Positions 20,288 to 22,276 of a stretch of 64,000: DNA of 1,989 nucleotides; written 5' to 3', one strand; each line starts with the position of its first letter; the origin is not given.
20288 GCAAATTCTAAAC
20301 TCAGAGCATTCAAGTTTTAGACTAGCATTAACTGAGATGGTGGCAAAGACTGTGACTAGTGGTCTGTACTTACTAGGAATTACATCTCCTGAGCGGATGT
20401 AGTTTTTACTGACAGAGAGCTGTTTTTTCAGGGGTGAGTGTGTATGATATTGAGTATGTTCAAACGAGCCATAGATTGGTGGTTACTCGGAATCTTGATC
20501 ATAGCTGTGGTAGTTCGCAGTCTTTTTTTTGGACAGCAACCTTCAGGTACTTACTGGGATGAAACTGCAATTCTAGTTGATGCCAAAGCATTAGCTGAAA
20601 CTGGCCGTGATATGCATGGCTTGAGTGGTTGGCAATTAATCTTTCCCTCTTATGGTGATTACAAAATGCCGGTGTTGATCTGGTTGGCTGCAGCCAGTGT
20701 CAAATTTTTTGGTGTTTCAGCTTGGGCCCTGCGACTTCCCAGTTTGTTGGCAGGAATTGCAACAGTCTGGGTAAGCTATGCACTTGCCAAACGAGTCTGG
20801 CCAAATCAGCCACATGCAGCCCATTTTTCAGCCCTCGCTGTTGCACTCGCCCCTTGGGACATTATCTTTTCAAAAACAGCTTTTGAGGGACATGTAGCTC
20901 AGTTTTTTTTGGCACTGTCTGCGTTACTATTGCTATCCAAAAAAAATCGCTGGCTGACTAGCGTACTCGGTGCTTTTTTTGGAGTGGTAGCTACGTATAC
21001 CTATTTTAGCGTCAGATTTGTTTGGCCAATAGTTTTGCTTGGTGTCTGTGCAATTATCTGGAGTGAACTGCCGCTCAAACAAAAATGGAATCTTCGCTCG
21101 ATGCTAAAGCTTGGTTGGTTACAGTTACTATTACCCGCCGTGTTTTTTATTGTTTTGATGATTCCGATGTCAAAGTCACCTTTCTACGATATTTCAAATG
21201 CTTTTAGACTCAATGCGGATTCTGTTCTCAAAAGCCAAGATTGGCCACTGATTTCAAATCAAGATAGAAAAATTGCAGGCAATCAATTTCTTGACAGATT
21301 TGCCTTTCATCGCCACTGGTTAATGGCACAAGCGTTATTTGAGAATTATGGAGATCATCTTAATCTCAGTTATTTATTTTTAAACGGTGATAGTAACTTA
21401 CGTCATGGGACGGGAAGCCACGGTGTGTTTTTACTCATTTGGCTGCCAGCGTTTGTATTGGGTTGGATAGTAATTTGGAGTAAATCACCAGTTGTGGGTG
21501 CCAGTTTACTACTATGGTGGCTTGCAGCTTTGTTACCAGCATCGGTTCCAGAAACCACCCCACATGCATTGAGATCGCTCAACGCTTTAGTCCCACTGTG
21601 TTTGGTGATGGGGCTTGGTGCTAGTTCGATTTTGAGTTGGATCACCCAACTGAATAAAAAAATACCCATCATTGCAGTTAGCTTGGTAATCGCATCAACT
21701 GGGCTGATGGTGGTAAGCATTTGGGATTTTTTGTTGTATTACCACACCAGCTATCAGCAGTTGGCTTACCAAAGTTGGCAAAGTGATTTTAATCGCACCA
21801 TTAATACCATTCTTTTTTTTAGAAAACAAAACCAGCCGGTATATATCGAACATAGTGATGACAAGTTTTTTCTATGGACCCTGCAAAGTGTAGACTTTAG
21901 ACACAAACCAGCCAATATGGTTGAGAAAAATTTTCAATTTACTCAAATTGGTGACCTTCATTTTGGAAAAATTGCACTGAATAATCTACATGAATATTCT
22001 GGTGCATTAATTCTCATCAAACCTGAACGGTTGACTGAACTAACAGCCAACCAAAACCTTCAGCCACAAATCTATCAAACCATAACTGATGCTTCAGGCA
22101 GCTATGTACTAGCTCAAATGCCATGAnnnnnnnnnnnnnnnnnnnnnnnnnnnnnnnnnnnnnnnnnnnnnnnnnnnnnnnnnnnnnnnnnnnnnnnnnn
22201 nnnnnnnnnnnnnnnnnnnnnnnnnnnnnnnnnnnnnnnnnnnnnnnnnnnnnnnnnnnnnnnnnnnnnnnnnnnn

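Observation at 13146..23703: Expansion of five ArnT/PMT-like GT-C glycosyltransferases with conserved periplasmic-loop motifs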

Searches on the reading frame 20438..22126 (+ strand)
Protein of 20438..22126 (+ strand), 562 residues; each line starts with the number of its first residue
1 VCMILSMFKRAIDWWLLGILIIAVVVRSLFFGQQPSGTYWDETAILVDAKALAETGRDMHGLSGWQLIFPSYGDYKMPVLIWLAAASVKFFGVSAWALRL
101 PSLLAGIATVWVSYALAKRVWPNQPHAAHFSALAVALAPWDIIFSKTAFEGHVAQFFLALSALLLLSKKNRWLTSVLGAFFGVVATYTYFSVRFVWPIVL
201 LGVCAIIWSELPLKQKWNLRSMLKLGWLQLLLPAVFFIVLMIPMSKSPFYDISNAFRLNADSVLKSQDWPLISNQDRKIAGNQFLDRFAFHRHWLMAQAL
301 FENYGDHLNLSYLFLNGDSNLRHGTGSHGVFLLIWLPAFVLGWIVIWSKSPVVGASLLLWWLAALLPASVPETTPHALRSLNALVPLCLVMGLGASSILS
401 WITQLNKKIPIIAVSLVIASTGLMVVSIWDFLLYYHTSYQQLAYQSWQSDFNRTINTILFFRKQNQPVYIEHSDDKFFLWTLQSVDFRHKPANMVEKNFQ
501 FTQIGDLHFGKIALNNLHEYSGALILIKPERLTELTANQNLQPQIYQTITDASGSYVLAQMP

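Call 4: search_protein_families(library=pfam, proteins=[window:20438-22126:+], max_evalue=0.01)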
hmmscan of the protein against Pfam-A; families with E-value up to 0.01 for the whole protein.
window:20438-22126:+ (562 aa): 1 family
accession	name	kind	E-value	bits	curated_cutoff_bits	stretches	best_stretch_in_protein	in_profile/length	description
PF13231.12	PMT_2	-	2.4e-07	31.6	26.1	1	78-225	4-145/160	Dolichyl-phosphate-mannose-protein mannosyltransferase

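Call 7: search_protein_families(library=ncbifam, proteins=[window:20438-22126:+], max_evalue=0.1)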
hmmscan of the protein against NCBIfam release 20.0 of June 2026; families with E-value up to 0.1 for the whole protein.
window:20438-22126:+ (562 aa): 1 family
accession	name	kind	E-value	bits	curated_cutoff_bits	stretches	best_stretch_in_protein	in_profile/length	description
NF050013.1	HpsJ_like_A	equivalog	0.03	13.9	140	1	197-260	48-103/217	HpsJ-like protein, cyanoexosortase A-associated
